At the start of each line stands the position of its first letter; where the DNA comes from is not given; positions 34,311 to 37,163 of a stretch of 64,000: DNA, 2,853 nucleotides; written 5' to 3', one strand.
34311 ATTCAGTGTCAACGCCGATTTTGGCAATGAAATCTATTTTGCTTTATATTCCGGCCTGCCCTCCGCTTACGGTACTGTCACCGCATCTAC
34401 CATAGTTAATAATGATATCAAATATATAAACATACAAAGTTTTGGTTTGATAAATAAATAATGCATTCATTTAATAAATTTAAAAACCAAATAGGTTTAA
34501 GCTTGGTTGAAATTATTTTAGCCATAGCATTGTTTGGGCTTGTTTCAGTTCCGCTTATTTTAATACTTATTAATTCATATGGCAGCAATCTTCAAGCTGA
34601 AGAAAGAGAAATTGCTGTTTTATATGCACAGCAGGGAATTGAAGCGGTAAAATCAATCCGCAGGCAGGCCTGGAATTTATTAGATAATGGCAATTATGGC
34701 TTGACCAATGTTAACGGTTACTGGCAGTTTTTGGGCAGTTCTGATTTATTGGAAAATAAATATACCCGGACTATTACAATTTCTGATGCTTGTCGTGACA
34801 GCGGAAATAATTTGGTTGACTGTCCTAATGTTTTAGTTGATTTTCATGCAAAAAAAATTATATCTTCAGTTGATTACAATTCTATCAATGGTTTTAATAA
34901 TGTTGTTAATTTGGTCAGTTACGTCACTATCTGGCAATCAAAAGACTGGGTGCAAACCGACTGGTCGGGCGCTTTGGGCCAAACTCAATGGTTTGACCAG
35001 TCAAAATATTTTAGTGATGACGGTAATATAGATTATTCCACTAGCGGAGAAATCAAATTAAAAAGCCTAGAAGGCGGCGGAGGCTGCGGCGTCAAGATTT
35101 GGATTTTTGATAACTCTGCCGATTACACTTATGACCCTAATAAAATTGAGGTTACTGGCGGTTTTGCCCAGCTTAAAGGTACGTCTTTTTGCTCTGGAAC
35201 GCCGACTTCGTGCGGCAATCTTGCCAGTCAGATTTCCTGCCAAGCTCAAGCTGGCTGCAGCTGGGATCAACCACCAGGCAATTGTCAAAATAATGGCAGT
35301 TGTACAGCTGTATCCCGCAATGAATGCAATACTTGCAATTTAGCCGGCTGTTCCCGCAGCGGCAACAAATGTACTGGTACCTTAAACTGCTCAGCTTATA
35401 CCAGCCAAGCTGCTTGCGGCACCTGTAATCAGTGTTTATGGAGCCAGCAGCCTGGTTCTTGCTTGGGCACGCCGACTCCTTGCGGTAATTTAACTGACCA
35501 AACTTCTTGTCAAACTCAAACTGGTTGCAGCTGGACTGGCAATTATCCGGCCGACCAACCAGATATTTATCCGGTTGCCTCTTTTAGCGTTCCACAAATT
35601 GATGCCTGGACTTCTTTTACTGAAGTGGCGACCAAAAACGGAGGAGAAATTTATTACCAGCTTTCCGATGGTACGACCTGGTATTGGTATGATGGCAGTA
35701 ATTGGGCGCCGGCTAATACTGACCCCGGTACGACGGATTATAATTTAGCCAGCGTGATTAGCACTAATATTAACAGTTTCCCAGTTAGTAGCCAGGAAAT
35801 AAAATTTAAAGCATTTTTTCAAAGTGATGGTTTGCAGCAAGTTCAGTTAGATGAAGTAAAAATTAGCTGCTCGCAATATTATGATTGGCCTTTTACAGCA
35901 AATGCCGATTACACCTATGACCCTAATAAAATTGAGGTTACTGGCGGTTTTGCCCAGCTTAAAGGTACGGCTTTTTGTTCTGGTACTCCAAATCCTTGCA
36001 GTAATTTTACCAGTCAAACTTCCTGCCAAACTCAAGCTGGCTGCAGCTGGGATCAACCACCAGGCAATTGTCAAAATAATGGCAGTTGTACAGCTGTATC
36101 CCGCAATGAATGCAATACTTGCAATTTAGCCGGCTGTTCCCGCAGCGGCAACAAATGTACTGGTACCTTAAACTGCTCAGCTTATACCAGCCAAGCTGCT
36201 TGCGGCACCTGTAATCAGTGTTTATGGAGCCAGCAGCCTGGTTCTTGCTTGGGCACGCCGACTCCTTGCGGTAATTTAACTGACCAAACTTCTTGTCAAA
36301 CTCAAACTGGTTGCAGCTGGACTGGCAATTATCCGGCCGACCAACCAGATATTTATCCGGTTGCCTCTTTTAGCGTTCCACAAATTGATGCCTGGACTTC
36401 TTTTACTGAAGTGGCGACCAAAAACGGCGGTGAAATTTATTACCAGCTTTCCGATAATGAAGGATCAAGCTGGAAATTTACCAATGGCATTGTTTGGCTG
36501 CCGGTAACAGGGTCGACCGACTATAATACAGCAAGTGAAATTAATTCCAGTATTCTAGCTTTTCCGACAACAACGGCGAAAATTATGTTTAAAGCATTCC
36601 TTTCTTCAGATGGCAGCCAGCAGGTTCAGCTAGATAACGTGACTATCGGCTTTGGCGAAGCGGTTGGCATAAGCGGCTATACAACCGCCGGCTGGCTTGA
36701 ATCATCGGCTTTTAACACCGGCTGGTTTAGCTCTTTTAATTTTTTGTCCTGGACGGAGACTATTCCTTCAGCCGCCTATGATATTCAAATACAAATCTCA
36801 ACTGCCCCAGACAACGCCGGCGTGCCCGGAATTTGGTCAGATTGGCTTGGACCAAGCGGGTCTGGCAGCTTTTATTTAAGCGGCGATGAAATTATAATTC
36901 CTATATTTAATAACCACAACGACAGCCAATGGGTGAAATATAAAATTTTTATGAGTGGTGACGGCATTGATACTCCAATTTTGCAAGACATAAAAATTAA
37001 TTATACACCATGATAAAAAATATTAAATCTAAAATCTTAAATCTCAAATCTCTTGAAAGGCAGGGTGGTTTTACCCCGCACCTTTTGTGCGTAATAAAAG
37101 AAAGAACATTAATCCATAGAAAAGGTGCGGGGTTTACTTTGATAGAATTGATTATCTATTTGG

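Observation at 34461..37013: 850-aa pilin-like protein with two near-identical 262-aa Cys-rich repeats (about 427 bp identical except 2 nt)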

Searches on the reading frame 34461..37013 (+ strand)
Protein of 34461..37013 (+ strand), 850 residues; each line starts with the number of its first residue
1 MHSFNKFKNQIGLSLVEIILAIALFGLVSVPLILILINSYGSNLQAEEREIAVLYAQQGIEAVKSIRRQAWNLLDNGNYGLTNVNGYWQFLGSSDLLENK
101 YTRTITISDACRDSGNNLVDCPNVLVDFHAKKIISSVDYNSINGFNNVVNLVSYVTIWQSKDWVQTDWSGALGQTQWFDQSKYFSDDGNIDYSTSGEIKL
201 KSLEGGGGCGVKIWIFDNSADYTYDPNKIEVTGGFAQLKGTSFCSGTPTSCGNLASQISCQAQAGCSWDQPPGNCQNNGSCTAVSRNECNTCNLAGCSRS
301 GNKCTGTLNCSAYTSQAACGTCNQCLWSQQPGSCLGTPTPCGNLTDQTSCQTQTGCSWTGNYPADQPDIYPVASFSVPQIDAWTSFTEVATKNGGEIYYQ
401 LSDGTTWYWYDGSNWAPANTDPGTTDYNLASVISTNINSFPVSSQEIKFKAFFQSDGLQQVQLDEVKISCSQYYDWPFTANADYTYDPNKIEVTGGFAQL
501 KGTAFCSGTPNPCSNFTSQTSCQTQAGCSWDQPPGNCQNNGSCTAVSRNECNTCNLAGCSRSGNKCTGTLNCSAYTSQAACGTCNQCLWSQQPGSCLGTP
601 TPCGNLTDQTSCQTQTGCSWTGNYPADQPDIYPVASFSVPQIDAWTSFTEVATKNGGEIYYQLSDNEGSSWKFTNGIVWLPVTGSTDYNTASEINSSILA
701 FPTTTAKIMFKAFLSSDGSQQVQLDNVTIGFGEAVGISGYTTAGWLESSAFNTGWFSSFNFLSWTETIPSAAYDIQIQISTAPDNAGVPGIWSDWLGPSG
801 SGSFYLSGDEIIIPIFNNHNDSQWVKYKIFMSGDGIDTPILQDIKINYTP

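Call 6: search_protein_families(library=pfam, proteins=[window:34461-37013:+], max_evalue=0.01)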
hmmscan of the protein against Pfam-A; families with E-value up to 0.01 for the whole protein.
window:34461-37013:+ (850 aa): 1 family
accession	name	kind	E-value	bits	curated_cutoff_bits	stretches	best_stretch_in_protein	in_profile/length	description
PF07963.17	N_methyl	-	0.0082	16.1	21.2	0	8-31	2-25/27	Prokaryotic N-terminal methylation motif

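Call 7: search_protein_families(library=ncbifam, proteins=[window:34461-37013:+], max_evalue=0.01)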
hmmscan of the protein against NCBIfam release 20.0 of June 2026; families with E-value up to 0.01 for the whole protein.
window:34461-37013:+ (850 aa): 1 family
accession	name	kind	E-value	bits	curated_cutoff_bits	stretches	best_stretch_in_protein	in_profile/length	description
NF011018.0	PRK14446.1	equivalog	0.0093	16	101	0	285-341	21-77/88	acylphosphatase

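Call 9: find_homologous_proteins(query=window:34461-37010:+, max_evalue=0.001)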
Query window:34461-37010:+ (850 aa): 206 proteins with E <= 0.001 among 8000 candidates; the best 120 are listed.
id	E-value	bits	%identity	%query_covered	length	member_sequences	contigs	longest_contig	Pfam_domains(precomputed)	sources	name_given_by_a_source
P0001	0.0e+0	1993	100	100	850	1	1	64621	-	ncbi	-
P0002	7.3e-279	946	59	61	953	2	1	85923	-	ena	-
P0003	4.0e-264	897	44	79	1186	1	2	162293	-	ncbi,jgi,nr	ncbi:type II secretion system protein [Candidatus Parcubacteria bacterium]|nr:MAG: type II secretion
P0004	7.2e-252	857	63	30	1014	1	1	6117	-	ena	-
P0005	8.1e-246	837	50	62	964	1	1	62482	-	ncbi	-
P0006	9.7e-245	833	54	54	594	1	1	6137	-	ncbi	-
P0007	1.3e-244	833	52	58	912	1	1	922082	PF07963.18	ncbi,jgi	ncbi:MAG: type II secretion system protein [Patescibacteria group bacterium]|jgi:prepilin-type N-ter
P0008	1.9e-243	829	53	58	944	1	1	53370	-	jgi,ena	-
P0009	8.7e-230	784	65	28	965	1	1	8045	-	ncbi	-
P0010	2.2e-212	726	51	35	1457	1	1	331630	-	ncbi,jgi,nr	ncbi:MAG: prepilin-type N-terminal cleavage/methylation domain-containing protein [Patescibacteria g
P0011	5.7e-205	702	61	27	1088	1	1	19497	-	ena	-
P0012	2.1e-196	673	59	28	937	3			PF08922.18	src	-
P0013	1.6e-193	664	42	57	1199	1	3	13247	-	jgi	jgi:type II secretory pathway pseudopilin PulG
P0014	1.5e-191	657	57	28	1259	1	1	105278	-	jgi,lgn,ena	-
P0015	3.4e-189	649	48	31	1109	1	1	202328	PF07963.18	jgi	jgi:type II secretory pathway pseudopilin PulG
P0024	1.4e-170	588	51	32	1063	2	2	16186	PF13385.14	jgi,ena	-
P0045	5.4e-152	526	57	26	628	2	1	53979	-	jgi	-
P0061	7.3e-134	466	56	28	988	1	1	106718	PF13313.12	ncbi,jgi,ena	ncbi:MAG: DUF4082 domain-containing protein [Patescibacteria group bacterium]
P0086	1.8e-115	406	49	28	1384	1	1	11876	PF07963.18,PF09826.16,PF08309.18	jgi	-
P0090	3.8e-113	398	61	23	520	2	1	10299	-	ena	-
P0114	1.0e-94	337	40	27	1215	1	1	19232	PF07953.21,PF00354.25,PF13385.14,PF02210.32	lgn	-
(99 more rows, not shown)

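Call 10: find_encoding_contigs(protein=window:34461-37010:+, flank=10000, max_places=10)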
Protein window:34461-37010:+ (850 aa): no gene with exactly this product is on record in the collection.

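Call 13: search_solved_structures(query=window:34461-37010:+, max_evalue=10)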
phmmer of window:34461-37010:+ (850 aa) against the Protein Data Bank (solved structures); distinct sequences matched with E-value up to 10: 0.

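Call 48: find_encoding_contigs(protein=P0002, flank=8000, max_places=2)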
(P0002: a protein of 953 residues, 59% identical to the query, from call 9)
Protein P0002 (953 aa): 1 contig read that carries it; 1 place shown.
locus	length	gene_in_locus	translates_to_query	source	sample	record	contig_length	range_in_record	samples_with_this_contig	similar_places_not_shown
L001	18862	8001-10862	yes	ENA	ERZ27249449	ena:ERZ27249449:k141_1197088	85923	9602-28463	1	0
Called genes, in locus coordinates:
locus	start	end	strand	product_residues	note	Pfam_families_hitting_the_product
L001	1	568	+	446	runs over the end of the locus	PF01071:GARS_A, PF02843:GARS_C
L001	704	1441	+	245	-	-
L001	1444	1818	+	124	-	PF01687:Flavokinase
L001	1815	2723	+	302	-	PF00892:EamA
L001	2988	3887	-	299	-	-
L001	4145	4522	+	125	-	PF00072:Response_reg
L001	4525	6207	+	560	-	PF05157:MshEN, PF00437:T2SSE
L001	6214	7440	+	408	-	PF28597:T2SSF_N (weak), PF00482:T2SSF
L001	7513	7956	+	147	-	-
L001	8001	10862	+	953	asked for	-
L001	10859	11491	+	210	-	PF07963:N_methyl (weak)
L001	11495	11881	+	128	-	-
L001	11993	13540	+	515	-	PF11104:PilM_2, PF06723:MreB_Mbl (faint), PF14450:FtsA, PF08239:SH3_3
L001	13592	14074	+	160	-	PF07963:N_methyl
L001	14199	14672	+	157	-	PF07963:N_methyl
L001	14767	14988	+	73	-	-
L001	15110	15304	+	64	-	-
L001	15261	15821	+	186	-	PF01965:DJ-1_PfpI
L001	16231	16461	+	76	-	PF00462:Glutaredoxin, PF13417:GST_N_3, PF13409:GST_N_2 (weak)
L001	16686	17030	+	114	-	PF04480:DUF559, PF18741:MTES_1575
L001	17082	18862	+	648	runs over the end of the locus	PF00270:DEAD (faint), PF04851:ResIII, PF17757:UvrB_inter, PF27431:UvrB_3rd, PF00271:Helicase_C, PF12344:UvrB, PF02151:UVR (weak)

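Call 49: find_encoding_contigs(protein=P0003, flank=8000, max_places=2)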
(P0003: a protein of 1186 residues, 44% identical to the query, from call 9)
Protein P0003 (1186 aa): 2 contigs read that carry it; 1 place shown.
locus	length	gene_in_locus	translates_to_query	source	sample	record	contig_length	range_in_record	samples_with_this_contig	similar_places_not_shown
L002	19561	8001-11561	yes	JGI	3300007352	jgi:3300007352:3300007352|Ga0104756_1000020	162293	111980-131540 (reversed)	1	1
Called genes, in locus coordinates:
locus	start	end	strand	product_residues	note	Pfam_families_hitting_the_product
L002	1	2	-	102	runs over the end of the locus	PF00391:PEP-utilizers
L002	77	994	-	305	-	PF00149:Metallophos (weak)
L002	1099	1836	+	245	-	PF01978:TrmB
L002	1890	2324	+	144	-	PF01951:Archease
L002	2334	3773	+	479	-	PF01139:RtcB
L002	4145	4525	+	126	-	PF00072:Response_reg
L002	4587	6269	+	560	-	PF05157:MshEN, PF00437:T2SSE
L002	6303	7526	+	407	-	PF28597:T2SSF_N, PF00482:T2SSF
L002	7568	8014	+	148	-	PF07963:N_methyl (weak)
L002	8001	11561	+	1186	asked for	-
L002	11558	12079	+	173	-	PF07963:N_methyl (weak)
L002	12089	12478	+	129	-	-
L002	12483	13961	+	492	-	PF11104:PilM_2, PF08841:DDR (faint), PF06723:MreB_Mbl (faint), PF14450:FtsA, PF08239:SH3_3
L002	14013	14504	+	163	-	PF07963:N_methyl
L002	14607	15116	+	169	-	PF01965:DJ-1_PfpI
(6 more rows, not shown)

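Call 50: find_encoding_contigs(protein=P0006, flank=8000, max_places=2)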
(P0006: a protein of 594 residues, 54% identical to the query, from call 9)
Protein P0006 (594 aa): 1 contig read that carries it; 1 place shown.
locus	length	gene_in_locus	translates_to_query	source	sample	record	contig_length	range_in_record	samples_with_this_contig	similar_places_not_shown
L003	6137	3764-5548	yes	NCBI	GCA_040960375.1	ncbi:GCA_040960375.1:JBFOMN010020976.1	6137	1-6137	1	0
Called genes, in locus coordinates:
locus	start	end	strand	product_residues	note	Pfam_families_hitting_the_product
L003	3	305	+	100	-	?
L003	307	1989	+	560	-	PF05157:MshEN, PF00437:T2SSE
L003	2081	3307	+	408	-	PF28597:T2SSF_N (weak), PF00482:T2SSF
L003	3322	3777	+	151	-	PF07963:N_methyl (weak)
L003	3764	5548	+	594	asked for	-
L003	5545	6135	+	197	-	?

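Call 53: list_cluster_members(proteins=[P0001, P0002, P0007])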
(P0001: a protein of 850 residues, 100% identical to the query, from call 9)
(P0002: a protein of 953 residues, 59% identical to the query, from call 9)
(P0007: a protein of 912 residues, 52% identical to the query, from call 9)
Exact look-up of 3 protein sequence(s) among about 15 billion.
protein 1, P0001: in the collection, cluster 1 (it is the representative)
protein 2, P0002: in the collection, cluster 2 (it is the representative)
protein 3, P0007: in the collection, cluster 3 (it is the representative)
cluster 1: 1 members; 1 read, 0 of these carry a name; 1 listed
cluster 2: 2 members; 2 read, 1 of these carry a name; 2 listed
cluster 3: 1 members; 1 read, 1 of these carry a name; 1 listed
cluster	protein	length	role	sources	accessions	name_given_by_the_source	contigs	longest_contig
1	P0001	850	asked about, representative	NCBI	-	-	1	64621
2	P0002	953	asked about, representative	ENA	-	-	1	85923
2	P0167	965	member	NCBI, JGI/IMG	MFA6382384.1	MAG: type II secretion system protein [Candidatus Buchananbacteria bacterium]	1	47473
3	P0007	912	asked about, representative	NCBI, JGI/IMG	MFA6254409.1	MAG: type II secretion system protein [Patescibacteria group bacterium] | prepilin-type N-terminal cleavage/methylation domain-containing protein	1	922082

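Call 71: search_protein_families(library=pfam, proteins=[P0024, P0061, P0090, P0004, P0010, P0002, P0114, P0086, P0045], max_evalue=0.001)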
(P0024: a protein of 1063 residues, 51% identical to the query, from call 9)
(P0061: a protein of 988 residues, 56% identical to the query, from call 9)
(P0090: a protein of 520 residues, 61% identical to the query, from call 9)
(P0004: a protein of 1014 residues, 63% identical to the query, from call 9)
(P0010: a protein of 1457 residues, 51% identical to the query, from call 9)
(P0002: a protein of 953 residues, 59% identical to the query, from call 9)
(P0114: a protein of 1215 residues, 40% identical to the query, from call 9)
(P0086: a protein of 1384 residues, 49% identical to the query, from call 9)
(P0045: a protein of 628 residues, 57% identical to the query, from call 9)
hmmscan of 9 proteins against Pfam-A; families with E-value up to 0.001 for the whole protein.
P0024 (1063 aa): 3 families
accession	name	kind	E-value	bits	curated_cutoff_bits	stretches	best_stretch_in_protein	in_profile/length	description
PF13385.13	Laminin_G_3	-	4.1e-26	92.4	27.6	1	302-450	4-145/151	Concanavalin A-like lectin/glucanases superfamily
PF07963.17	N_methyl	-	9.5e-05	22.3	21.2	1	12-36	2-26/27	Prokaryotic N-terminal methylation motif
PF18705.7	DUF5643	-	0.00031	21.1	34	0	868-946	38-112/115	Family of unknown function (DUF5643)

P0061 (988 aa): 2 families
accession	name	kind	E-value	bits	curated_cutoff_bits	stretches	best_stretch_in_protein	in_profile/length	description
PF13313.11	DUF4082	-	3.6e-12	46.9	28.4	1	554-645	7-92/143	Domain of unknown function (DUF4082)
PF07963.17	N_methyl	-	0.00058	19.8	21.2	1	11-33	4-26/27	Prokaryotic N-terminal methylation motif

P0090 (520 aa): 0 families

P0004 (1014 aa): 1 family
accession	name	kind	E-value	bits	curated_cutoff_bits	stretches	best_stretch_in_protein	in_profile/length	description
PF07963.17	N_methyl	-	0.00025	20.9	21.2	1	6-29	3-26/27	Prokaryotic N-terminal methylation motif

P0010 (1457 aa): 1 family
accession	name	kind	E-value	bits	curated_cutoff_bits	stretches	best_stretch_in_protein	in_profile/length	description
PF07963.17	N_methyl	-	0.00012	22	21.2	1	8-32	3-27/27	Prokaryotic N-terminal methylation motif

P0002 (953 aa): 0 families

P0114 (1215 aa): 5 families
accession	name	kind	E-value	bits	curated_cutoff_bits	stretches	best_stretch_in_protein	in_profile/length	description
PF13385.13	Laminin_G_3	-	1.2e-18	68.1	27.6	1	855-1014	1-151/151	Concanavalin A-like lectin/glucanases superfamily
PF00354.24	Pentaxin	-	3.1e-07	30.7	25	1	913-1022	58-172/194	Pentaxin family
PF02210.31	Laminin_G_2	-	2.5e-06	28.4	22.9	1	917-974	27-86/126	Laminin G domain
PF11954.13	DUF3471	-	4.2e-05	24.3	29.3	0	460-515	33-90/103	Domain of unknown function (DUF3471)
PF07953.20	Toxin_R_bind_N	-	0.00026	21.2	23.8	1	845-968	23-152/191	Clostridium neurotoxin, N-terminal receptor binding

P0086 (1384 aa): 3 families
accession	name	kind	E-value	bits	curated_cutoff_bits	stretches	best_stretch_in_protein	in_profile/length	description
PF08309.17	LVIVD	-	2.6e-29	100.7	20.2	3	434-474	3-41/42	LVIVD repeat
PF09826.15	Beta_propel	-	1.8e-06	27.5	22.4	0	582-618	315-350/495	Beta propeller domain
PF07963.17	N_methyl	-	2.4e-05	24.1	21.2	1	8-31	2-25/27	Prokaryotic N-terminal methylation motif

P0045 (628 aa): 0 families
